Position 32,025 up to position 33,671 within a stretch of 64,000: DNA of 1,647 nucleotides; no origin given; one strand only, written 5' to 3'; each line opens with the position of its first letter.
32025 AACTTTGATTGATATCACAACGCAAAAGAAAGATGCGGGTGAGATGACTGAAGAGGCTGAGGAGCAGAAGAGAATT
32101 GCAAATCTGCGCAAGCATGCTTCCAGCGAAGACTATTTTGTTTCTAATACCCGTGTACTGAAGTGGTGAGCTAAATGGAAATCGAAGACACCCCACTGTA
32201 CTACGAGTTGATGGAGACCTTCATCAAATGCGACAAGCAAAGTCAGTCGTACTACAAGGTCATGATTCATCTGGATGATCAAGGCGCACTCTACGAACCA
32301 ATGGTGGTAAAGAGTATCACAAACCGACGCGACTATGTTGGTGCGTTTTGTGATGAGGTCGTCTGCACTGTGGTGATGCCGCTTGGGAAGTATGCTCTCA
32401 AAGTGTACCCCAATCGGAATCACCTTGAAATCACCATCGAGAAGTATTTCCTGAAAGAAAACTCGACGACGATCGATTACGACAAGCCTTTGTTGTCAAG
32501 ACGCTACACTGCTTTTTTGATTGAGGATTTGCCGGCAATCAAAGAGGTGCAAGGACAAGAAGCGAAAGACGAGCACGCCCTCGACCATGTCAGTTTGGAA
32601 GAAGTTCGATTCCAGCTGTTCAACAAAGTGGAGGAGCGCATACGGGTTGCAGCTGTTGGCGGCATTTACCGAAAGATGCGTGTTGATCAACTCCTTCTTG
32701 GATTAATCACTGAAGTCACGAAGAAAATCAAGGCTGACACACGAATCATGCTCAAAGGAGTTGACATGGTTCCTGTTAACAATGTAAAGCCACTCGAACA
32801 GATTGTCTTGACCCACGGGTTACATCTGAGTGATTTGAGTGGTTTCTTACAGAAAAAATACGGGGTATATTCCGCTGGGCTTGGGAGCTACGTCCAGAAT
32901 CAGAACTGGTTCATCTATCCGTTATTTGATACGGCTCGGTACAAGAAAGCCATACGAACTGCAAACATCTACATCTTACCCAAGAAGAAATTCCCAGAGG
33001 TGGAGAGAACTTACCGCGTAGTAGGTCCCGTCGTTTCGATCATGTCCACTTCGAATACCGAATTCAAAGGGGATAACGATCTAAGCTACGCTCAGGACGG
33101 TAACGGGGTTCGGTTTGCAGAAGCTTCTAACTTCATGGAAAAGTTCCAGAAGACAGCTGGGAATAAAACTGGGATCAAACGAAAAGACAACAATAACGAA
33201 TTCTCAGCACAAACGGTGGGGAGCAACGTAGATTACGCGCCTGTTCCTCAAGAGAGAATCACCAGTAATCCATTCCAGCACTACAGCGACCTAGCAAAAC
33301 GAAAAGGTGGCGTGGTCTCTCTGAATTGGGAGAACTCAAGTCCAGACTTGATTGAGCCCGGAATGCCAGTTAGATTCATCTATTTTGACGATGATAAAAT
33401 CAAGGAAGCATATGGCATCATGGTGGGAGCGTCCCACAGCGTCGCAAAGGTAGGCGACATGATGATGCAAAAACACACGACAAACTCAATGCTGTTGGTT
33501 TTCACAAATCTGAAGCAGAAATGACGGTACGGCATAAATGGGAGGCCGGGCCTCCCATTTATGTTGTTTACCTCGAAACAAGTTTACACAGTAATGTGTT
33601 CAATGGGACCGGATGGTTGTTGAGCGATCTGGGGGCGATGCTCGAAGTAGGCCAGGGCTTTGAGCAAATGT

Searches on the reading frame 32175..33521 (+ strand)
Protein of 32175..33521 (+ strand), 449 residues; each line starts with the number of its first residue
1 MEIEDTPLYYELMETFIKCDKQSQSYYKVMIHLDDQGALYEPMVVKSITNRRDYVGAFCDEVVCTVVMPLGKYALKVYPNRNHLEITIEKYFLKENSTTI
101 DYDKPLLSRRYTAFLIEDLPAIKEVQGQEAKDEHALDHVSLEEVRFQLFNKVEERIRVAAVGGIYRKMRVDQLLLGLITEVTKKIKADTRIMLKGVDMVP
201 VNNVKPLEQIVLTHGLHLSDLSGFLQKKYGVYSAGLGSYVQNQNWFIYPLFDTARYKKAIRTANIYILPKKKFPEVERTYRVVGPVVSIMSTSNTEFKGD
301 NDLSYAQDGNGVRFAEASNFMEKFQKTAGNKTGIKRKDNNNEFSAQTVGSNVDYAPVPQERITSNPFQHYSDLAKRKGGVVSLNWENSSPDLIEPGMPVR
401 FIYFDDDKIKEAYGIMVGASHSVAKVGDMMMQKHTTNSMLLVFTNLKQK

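Call 16: search_protein_families(library=phrogs, proteins=[window:32175-33521:+], max_evalue=0.001)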
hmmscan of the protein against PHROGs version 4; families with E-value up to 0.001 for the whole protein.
window:32175-33521:+ (449 aa): 1 family
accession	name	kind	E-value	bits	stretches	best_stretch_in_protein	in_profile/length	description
phrog_3245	-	unknown function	2.1e-114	383.7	1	1-446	1-446/452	-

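Call 34: search_dna_similar(query=window:32175-33521:+, collection=phages, mode=protein, max_rows=12)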
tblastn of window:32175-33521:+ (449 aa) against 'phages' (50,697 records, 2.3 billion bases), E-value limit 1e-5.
Records with a match: 290; places in all: 290; records where one place covers at least 80% of the query: 218.
Best place of each record, by identity: <60% 290.
By first word of the organism name: Pseudomonas 81; Erwinia 62; Salmonella 24; Vibrio 23; Serratia 21; Aeromonas 19; Klebsiella 16; Ralstonia 13; Burkholderia 4; Escherichia 4; and 14 more.
By host as written in the record: Erwinia amylovora 35; Pseudomonas aeruginosa 32; - 30; Erwinia amylovora ATCC 29780 19; Klebsiella pneumoniae 14; Aeromonas hydrophila 9; Pseudomonas aeruginosa PAO1 8; Ralstonia solanacearum 6; and 77 more.
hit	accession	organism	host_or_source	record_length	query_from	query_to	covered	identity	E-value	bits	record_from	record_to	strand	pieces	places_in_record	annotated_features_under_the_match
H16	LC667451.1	Burkholderia phage FLC9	Burkholderia glumae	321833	1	444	99%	33.6%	5e-77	267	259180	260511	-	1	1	hypothetical protein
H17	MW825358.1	Xanthomonas phage vB_XciM_LucasX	Xanthomonas citri 306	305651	1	449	100%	31.6%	3e-73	256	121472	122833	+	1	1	hypothetical protein (x2)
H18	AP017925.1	Ralstonia phage RP31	Ralstonia solanacearum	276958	1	444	99%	31.9%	2e-68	242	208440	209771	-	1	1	putative virion structural protein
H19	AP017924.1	Ralstonia phage RP12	Ralstonia solanacearum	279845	1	444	99%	31.9%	2e-68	242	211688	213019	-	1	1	putative virion structural protein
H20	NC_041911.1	Ralstonia phage RP12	Ralstonia solanacearum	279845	1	444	99%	31.9%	2e-68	242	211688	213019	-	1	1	putative virion structural protein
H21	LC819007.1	Ralstonia phage FLC4-3B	Ralstonia pseudosolanacearum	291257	1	441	98%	31.3%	2e-63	228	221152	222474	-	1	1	putative virion structural protein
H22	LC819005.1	Ralstonia phage FLC1-1B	Ralstonia pseudosolanacearum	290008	1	441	98%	31.3%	2e-63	228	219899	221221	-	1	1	putative virion structural protein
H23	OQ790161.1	Xanthomonas phage RTH11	Xanthomonas sp.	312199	1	445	99%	31.0%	5e-65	232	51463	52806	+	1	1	hypothetical protein (x2)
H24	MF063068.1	Pseudomonas phage Noxifer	Pseudomonas fluorescens SBW25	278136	25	445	94%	30.3%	1e-56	208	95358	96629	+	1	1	virion structural protein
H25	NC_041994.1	Pseudomonas phage Noxifer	Pseudomonas fluorescens SBW25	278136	25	445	94%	30.3%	1e-56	208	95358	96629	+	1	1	virion structural protein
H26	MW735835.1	Pseudomonas phage pPa_SNUABM_DT01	Pseudomonas aeruginosa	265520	1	433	96%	28.8%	9e-48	182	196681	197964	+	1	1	hypothetical protein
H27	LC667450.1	Burkholderia phage FLC8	Burkholderia glumae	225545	1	431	96%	28.8%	3e-50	189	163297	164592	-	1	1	hypothetical protein (x2)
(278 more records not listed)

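Call 36: get_annotated_region(hit=H16, flank=20000)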
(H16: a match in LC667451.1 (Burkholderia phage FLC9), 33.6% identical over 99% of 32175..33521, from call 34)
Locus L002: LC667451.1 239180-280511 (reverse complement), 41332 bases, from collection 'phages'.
description: Burkholderia phage FLC9 DNA, complete genome.
organism: Burkholderia phage FLC9 (NCBI taxid 2906467)
taxonomy: Viruses; Duplodnaviria; Heunggongvirae; Uroviricota; Caudoviricetes
host: Burkholderia glumae; source: -; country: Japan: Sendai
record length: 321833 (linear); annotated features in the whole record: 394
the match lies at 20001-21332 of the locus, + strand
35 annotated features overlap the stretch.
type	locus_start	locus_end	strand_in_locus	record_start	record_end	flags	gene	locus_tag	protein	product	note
CDS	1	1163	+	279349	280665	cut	-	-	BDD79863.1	hypothetical protein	FLC9_gp344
CDS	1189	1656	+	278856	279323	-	-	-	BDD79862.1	hypothetical protein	FLC9_gp343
CDS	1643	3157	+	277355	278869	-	-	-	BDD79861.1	hypothetical protein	FLC9_gp342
CDS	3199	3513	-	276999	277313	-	-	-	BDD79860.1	hypothetical protein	FLC9_gp341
CDS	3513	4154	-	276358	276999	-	-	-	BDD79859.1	hypothetical protein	FLC9_gp340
CDS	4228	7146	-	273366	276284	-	-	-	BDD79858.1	hypothetical protein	FLC9_gp339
CDS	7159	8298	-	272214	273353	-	-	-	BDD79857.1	hypothetical protein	FLC9_gp338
CDS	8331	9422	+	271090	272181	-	-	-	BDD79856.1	hypothetical protein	FLC9_gp337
CDS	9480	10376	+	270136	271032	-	-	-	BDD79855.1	hypothetical protein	FLC9_gp336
CDS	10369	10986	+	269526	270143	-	-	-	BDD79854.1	hypothetical protein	FLC9_gp335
CDS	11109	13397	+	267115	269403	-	-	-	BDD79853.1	hypothetical protein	FLC9_gp334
CDS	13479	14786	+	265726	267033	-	-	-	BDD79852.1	hypothetical protein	FLC9_gp333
CDS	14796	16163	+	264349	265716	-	-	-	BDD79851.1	hypothetical protein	FLC9_gp332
CDS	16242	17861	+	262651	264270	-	-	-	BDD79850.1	hypothetical protein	FLC9_gp331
CDS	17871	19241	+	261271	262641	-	-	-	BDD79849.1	hypothetical protein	FLC9_gp330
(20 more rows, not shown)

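Call 65: search_protein_families(library=phrogs, proteins=[L002:39199-40218:+, L002:26144-27136:+, L002:31710-33398:+, L002:23822-25282:+, L002:33413-36883:+], max_evalue=0.001)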
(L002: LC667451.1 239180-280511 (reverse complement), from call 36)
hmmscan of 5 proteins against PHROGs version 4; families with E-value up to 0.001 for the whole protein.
L002:39199-40218:+ (339 aa): 1 family
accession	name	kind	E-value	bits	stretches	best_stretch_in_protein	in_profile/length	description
phrog_2448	-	unknown function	5.3e-08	33.4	1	126-332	120-328/335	-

L002:26144-27136:+ (330 aa): 6 families
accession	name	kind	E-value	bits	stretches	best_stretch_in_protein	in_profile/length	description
phrog_1037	-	head and packaging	1.6e-44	153.4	1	1-329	3-282/290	virion structural protein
phrog_3589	-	head and packaging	4.3e-25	89.6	1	1-171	1-152/512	virion structural protein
phrog_2935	-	head and packaging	1.4e-19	71.2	1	3-176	6-158/180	virion structural protein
phrog_4862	-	unknown function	3.5e-18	67.3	1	10-77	8-77/177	-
phrog_30606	-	unknown function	1.8e-09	37.5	1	1-167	1-146/701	-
phrog_20090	-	unknown function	1.1e-05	25.7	1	28-129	203-299/354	-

L002:31710-33398:+ (562 aa): 6 families
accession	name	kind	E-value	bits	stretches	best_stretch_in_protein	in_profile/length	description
phrog_3545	-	unknown function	8.1e-26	91.4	1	339-560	734-977/1115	-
phrog_18802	-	head and packaging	3.3e-14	51.4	1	383-559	828-1004/3007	virion structural protein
phrog_701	-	head and packaging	2.2e-13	47.9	1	380-559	4043-4222/6136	virion structural protein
phrog_2448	-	unknown function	8.3e-12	45.9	1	86-346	57-328/335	-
phrog_24074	-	unknown function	2e-11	43.9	1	384-557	444-621/892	-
phrog_17347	-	unknown function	0.00023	22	1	443-536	90-185/312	-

L002:23822-25282:+ (486 aa): 13 families
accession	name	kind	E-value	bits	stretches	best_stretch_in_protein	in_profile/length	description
phrog_1037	-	head and packaging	4.7e-55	188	1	3-274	13-283/290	virion structural protein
phrog_3545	-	unknown function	4.2e-31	108.9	1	257-484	721-977/1115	-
phrog_18802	-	head and packaging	2.6e-18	65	1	313-483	825-1004/3007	virion structural protein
phrog_701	-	head and packaging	1e-17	62.2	1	311-483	4041-4222/6136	virion structural protein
phrog_24074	-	unknown function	3.2e-17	63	1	280-481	407-621/892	-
phrog_13163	-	tail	3.7e-16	59.2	1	315-483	537-717/976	baseplate wedge subunit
phrog_2935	-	head and packaging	9.9e-16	58.7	1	3-161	14-176/180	virion structural protein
phrog_38322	-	unknown function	2.2e-12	47.6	1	278-483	287-503/506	-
phrog_8510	-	head and packaging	2.7e-07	29.7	1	323-481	529-696/1348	virion structural protein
phrog_14220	-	unknown function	2.2e-06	28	1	292-473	11-173/401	-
phrog_3589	-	head and packaging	3.1e-06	27.4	1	50-141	58-150/512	virion structural protein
phrog_19313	-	unknown function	7.5e-06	25.7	1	83-156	87-158/728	-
phrog_30606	-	unknown function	2e-05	24.1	1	8-139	15-146/701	-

L002:33413-36883:+ (1156 aa): 16 families
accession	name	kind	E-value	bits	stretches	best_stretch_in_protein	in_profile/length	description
phrog_3545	-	unknown function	5.2e-103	347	3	358-587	751-998/1115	-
phrog_24074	-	unknown function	1.3e-59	203.3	3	655-867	417-626/892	-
phrog_13163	-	tail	1.3e-54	186.5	3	382-569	535-720/976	baseplate wedge subunit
phrog_701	-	head and packaging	1.7e-45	154.4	3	963-1154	4032-4223/6136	virion structural protein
phrog_18802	-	head and packaging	5.6e-43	146.9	3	686-865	830-1005/3007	virion structural protein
phrog_38322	-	unknown function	3.2e-37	129.6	3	361-566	299-503/506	-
phrog_1469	-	tail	1.1e-34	119.8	3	685-861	528-702/2607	baseplate wedge subunit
phrog_19601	-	tail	4e-27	94.8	3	668-865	624-826/2043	baseplate wedge subunit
phrog_8510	-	head and packaging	5.7e-24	84.9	3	948-1140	692-887/1348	virion structural protein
phrog_2935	-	head and packaging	9e-16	58.8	2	590-655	95-159/180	virion structural protein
phrog_1037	-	head and packaging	1.1e-11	45.6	1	571-650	75-151/290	virion structural protein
phrog_24534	-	tail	3.8e-09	36.8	1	362-551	5-185/341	tail fiber protein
phrog_37978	-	unknown function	1.1e-08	35.4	1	1052-1149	255-365/564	-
phrog_17347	-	unknown function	4.5e-06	27.6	1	1075-1140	129-195/312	-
phrog_14220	-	unknown function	6.5e-05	23.2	0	694-853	42-172/401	-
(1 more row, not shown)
